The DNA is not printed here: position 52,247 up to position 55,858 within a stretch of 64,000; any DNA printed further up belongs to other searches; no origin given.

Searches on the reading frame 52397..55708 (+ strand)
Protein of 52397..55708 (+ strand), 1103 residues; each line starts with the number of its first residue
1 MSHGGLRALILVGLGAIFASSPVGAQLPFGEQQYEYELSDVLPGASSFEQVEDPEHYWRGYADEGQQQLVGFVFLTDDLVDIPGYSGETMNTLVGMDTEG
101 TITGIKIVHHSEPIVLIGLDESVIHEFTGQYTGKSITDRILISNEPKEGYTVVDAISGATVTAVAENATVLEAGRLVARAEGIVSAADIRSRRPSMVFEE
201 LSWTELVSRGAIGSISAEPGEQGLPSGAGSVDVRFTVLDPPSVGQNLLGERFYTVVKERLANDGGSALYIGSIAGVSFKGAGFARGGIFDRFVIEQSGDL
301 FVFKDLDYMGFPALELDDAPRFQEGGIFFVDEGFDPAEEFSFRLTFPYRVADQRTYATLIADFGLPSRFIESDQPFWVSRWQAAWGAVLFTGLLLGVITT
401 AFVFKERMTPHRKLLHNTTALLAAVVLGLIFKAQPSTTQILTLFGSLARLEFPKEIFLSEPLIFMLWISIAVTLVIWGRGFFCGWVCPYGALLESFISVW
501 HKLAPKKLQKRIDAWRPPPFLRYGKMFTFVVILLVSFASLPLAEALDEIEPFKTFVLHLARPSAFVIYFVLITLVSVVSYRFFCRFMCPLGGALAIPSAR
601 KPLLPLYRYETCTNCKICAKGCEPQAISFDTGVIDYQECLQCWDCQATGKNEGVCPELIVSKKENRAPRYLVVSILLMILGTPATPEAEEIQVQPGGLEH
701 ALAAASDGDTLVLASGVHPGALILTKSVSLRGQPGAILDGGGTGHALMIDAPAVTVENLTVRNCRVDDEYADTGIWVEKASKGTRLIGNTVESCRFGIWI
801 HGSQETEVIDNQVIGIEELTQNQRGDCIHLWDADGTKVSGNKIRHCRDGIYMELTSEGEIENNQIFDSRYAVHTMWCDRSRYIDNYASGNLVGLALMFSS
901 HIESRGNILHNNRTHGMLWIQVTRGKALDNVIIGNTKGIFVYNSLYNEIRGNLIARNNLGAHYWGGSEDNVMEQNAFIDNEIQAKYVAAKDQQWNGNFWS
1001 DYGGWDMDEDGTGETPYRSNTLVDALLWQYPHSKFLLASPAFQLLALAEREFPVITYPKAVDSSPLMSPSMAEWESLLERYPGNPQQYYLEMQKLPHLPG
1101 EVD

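Call 28: search_protein_families(library=pfam, proteins=[window:52397-55708:+], max_evalue=0.0001)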
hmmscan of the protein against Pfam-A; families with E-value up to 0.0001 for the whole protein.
window:52397-55708:+ (1103 aa): 4 families
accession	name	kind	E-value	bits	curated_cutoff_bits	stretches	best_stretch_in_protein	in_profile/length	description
PF05048.19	NosD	-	2e-43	148.8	23.6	1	810-1004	2-212/212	Periplasmic copper-binding protein (NosD)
PF13229.12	Beta_helix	-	1.5e-25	90.1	25.9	2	827-977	2-158/158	Right handed beta helix region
PF12801.12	Fer4_5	-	1.1e-11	45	22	1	462-496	6-37/48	4Fe-4S binding domain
PF04205.19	FMN_bind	-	3.8e-08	34.3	22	1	84-167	1-69/77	FMN-binding domain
